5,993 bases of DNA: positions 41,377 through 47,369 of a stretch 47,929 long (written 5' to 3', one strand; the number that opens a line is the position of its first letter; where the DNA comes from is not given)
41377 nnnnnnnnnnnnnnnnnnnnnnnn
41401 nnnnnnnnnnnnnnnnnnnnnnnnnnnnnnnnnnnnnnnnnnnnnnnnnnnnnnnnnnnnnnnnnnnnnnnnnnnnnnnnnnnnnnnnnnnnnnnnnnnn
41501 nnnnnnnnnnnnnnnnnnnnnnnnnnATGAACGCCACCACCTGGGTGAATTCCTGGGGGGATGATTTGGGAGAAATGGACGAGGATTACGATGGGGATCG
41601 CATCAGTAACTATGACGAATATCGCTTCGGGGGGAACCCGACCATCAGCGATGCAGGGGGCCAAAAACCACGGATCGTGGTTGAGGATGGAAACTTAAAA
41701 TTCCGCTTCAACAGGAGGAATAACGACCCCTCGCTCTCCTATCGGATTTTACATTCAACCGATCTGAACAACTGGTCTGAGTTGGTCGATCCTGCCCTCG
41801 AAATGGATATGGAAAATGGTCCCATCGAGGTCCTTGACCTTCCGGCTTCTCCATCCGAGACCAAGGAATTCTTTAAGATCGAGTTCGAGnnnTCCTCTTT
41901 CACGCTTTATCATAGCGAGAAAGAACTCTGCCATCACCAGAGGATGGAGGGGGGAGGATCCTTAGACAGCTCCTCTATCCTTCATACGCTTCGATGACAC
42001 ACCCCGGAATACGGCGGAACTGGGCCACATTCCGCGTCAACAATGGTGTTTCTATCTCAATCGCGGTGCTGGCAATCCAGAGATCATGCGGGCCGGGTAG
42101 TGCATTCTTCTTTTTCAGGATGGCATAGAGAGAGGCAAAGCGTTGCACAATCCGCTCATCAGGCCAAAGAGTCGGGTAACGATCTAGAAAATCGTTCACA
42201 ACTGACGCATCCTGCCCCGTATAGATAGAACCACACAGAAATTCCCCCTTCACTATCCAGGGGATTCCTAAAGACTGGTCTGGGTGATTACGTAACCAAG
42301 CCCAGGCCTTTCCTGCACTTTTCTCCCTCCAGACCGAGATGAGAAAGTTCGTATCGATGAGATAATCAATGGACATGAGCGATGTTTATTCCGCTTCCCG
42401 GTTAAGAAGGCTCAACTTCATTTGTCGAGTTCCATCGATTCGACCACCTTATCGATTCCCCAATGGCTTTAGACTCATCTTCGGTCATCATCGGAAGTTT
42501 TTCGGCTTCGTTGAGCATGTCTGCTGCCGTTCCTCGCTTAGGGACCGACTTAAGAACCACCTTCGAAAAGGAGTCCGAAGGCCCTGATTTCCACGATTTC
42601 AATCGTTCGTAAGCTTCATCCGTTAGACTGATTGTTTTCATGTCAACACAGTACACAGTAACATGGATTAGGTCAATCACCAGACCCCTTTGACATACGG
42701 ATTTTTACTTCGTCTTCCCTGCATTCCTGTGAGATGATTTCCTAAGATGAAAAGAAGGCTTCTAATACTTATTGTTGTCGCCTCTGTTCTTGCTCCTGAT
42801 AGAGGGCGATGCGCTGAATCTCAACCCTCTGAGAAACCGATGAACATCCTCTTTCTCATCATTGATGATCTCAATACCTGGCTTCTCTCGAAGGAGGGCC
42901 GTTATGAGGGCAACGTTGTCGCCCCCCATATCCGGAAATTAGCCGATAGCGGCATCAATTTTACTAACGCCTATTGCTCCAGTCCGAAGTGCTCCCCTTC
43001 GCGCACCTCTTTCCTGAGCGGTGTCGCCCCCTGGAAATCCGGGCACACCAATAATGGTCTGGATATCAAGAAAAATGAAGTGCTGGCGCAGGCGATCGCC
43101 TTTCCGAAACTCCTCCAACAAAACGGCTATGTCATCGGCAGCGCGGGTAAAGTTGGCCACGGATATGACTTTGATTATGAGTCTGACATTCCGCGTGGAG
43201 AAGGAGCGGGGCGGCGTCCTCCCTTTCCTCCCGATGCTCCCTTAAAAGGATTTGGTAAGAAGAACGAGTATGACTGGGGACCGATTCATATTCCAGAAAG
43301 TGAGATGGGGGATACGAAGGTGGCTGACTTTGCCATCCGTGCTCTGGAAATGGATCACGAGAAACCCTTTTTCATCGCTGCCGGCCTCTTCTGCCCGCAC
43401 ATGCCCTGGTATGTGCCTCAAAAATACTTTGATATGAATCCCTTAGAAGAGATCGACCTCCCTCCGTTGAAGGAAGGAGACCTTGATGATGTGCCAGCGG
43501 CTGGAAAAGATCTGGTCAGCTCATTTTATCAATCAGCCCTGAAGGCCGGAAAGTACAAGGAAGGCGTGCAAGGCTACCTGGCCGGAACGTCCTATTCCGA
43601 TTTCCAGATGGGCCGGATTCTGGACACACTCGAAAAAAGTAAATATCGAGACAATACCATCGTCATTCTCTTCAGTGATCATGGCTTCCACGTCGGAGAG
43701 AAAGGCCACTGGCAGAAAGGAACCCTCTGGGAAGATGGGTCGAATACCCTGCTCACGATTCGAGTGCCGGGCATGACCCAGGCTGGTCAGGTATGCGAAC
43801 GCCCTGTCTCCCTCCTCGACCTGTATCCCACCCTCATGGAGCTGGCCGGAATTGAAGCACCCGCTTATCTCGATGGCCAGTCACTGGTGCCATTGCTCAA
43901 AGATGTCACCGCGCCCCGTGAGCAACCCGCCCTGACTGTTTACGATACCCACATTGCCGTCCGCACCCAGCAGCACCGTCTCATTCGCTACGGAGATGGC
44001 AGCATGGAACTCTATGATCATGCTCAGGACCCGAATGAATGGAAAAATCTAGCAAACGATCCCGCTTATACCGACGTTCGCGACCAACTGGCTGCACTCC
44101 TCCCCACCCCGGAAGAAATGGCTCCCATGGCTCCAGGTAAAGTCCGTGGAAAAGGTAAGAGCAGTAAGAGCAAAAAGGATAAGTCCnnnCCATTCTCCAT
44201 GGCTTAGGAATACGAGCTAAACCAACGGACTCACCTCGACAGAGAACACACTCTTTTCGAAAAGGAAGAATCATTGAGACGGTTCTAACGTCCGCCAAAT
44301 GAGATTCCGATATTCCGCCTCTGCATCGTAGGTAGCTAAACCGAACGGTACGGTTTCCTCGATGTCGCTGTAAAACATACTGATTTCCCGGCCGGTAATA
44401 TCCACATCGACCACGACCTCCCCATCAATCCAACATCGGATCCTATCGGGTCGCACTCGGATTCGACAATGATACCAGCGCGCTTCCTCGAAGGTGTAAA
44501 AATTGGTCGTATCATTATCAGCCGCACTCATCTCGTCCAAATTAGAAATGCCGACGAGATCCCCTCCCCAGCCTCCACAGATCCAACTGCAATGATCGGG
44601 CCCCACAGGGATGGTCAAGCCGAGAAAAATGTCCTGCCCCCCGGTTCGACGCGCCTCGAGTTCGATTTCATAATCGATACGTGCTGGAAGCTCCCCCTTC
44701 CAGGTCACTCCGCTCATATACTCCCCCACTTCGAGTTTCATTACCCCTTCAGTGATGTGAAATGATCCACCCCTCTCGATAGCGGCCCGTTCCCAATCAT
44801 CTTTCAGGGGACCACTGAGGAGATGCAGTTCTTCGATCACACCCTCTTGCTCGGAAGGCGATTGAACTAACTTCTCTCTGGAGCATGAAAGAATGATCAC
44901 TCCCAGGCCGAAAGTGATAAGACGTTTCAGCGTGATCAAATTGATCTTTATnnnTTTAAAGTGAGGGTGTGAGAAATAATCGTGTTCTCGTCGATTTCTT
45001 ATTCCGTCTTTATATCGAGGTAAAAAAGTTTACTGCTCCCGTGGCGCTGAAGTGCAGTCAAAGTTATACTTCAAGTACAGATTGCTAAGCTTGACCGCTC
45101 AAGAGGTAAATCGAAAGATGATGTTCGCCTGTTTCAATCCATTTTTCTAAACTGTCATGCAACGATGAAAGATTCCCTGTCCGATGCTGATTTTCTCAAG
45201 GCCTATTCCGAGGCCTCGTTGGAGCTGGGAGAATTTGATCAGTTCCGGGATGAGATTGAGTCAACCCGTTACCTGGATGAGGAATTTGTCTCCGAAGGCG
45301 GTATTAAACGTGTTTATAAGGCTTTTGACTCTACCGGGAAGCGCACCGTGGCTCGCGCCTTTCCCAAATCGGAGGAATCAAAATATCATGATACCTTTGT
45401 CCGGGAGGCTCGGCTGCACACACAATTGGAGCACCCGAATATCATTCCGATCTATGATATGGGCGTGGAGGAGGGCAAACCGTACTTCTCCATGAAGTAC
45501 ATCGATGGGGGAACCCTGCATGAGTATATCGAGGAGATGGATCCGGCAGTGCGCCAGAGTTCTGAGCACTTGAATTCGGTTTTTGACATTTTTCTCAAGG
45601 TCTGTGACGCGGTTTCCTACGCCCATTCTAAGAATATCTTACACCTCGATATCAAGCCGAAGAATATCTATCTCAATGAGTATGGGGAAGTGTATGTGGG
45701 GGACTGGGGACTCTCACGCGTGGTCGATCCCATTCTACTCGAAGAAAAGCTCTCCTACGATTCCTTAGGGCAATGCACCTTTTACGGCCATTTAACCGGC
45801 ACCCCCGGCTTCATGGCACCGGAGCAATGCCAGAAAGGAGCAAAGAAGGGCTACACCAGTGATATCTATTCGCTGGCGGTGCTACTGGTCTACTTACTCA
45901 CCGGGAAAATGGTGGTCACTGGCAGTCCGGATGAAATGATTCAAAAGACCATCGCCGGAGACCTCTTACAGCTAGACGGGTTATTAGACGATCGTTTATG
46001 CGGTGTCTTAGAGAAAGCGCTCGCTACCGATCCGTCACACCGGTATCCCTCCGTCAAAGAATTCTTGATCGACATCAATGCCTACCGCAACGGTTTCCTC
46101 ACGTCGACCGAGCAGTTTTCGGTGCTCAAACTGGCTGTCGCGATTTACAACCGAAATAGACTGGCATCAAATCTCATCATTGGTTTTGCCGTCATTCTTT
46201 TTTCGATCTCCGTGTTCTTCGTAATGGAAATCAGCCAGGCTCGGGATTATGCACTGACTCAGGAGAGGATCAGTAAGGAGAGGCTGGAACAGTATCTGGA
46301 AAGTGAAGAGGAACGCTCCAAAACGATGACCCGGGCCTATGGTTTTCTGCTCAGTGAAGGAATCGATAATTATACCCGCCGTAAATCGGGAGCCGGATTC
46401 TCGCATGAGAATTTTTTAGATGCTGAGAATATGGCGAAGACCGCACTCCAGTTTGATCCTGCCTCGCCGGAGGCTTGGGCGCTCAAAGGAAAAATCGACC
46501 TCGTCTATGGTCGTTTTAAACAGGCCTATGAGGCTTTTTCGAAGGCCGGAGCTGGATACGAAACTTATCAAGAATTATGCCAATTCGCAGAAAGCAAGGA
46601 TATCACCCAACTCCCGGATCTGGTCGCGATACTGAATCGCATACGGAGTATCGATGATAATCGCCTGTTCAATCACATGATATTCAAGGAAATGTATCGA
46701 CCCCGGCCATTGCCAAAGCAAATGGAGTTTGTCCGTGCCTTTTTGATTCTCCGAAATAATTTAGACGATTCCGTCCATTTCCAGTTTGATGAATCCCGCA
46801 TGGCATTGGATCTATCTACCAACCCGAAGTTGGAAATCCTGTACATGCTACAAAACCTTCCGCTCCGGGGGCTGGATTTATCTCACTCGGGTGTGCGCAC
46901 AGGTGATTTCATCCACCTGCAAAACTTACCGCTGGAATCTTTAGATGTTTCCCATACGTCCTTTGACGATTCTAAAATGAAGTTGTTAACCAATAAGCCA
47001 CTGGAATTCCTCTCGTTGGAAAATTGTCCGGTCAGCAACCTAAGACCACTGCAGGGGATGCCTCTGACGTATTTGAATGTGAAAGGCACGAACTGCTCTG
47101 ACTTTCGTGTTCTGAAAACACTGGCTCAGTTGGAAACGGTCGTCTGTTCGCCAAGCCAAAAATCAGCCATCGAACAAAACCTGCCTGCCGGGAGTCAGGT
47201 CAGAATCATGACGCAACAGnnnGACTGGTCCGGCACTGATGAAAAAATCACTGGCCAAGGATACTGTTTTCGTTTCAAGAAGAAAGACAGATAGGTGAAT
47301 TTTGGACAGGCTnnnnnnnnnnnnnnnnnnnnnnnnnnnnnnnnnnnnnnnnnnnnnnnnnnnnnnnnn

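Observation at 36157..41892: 1911-aa secreted mosaic protein embedded among sulfatases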

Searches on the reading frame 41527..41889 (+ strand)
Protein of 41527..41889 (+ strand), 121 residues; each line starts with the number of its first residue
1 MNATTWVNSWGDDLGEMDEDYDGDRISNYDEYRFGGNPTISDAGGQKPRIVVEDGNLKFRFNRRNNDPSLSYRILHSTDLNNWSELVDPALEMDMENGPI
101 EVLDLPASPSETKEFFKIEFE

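Call 86: search_solved_structures(query=A8, max_evalue=10, show_alignments=1)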
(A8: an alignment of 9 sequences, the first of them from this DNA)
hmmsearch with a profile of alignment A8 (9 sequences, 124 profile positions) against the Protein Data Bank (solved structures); distinct sequences matched with E-value up to 10: 7.
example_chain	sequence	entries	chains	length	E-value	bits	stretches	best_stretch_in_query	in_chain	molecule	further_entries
3cka_A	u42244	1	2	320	0.089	16.2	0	46-77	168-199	Outer surface protein A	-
6ekv_A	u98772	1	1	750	0.11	15.9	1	16-84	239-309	Toxin complex component ORF-X2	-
4lks_A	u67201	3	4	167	0.28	14.6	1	65-101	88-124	Glycosyl hydrolase, family 31/fibronectin type III domain protein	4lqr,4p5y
3eex_A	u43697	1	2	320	0.31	14.5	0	46-77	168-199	Outer Surface Protein A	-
2lmt_A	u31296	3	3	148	0.43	14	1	17-34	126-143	Calmodulin-related protein 97A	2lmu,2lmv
9arl_C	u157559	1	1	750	0.52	13.7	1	19-84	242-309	OrfX2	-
8h9e_G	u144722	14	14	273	7.8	9.9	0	18-34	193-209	ATP synthase subunit gamma, mitochondrial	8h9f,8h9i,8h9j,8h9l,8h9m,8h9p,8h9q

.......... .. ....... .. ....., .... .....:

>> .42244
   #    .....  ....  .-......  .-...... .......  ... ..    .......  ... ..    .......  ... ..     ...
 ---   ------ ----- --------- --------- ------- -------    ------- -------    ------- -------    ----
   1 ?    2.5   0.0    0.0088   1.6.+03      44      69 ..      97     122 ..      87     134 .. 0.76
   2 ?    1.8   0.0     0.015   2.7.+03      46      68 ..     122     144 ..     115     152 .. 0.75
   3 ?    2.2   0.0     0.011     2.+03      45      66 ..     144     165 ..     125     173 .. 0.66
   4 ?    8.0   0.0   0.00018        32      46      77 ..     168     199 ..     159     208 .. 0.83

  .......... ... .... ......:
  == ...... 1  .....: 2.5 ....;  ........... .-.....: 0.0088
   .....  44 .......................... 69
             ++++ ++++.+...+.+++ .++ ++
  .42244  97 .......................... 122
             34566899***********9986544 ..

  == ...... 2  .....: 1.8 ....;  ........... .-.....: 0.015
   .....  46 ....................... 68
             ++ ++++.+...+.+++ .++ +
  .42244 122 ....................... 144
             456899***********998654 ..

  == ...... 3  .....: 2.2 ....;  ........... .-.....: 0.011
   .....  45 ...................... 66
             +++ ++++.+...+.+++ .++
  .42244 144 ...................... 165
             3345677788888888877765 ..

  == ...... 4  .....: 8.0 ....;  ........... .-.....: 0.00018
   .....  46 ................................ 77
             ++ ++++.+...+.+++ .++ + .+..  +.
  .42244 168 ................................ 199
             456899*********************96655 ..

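Call 87: search_protein_families(library=ncbifam, alignment_id=A8, max_evalue=10)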
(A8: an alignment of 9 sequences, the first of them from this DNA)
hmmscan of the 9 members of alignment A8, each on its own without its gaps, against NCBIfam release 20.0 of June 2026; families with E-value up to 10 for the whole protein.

A. member 1, seq(121 aa): 0 families

B. families by the number of members that match (of 9 scanned): 3 families
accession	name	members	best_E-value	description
NF003366.0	PRK04439.1-5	1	0.078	methionine adenosyltransferase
TIGR03088.1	stp2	1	0.089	TIGR03088 family PEP-CTERM/XrtA system glycosyltransferase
NF043014.1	DArabDhDalD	1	0.11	D-arabinitol 4-dehydrogenase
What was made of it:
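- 41527..41889 (+): Conserved tail module (aa 1791-1911): W..WG, then a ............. loop (DEDYDGD at aa 1808), then a roughly 80-aa beta domain. No PDB or NCBIfam match (calls 86, 87).
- Tried and rejected: The tail module had no PDB or NCBIfam match (calls 86, 87).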

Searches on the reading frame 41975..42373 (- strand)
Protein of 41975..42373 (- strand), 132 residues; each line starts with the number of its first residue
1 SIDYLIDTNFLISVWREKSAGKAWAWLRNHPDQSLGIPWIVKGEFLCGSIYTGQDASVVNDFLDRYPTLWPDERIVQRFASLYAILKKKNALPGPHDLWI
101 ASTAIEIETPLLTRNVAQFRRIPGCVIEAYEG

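Call 10: search_protein_families(library=pfam, proteins=[window:41975-42373:-], max_evalue=0.001)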
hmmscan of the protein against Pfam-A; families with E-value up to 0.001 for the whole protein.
window:41975-42373:- (132 aa): 1 family
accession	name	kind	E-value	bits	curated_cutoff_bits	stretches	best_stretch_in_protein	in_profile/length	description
PF01850.27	PIN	-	6.3e-09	36.9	23.6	1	4-122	1-117/120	PIN domain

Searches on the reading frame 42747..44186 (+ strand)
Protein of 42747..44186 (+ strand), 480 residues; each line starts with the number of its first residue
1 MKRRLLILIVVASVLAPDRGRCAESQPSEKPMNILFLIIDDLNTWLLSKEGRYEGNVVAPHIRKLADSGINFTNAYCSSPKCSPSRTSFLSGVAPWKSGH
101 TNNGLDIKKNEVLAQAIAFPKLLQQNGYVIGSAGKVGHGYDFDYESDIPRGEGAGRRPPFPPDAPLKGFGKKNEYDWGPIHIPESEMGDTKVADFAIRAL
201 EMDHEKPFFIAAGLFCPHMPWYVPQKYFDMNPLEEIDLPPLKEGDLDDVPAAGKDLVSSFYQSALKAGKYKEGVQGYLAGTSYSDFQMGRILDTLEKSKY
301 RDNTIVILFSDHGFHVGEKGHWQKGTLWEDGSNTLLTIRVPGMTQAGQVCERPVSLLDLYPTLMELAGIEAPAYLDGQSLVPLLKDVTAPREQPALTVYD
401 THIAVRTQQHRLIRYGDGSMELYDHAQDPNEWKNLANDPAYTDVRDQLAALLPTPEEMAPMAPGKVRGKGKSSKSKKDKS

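Call 8: search_protein_families(library=pfam, proteins=[window:42747-44186:+], max_evalue=0.001)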
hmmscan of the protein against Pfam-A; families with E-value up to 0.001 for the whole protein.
window:42747-44186:+ (480 aa): 4 families
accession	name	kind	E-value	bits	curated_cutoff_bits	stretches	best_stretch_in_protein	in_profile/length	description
PF00884.28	Sulfatase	-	2.7e-38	132.4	25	1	33-369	2-301/301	Sulfatase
PF16347.10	SGSH_C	-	2.5e-21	76.9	29.3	1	317-452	1-148/154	N-sulphoglucosamine sulphohydrolase, C-terminal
PF01663.27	Phosphodiest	-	6.3e-06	26.5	23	0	285-315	192-222/342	Type I phosphodiesterase / nucleotide pyrophosphatase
PF02995.22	DUF229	-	2.1e-05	23.9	25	1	272-329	301-358/496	Protein of unknown function (DUF229)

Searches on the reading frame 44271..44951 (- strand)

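Call 8: search_protein_families(library=pfam, proteins=[window:44271-44951:-], max_evalue=0.001)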
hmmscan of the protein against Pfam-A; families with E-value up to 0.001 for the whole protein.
window:44271-44951:- (226 aa): 1 family
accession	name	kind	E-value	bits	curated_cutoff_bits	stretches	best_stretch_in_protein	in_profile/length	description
PF06439.18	3keto-disac_hyd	-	2.3e-10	41.3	26.8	1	81-217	57-184/187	3-keto-disaccharide hydrolase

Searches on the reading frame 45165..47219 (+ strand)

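Call 8: search_protein_families(library=pfam, proteins=[window:45165-47219:+], max_evalue=0.001)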
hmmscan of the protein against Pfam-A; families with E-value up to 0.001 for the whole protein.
window:45165-47219:+ (685 aa): 3 families
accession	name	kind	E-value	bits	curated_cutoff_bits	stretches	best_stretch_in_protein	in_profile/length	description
PF00069.31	Pkinase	-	5.1e-36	124.8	31.7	1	40-267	5-213/263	Protein kinase domain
PF07714.23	PK_Tyr_Ser-Thr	-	4.5e-23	82.3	23.1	1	60-293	29-248/258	Protein tyrosine and serine/threonine kinase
PF14559.12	TPR_19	-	0.00015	22.5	25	0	415-461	5-51/68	Tetratricopeptide repeat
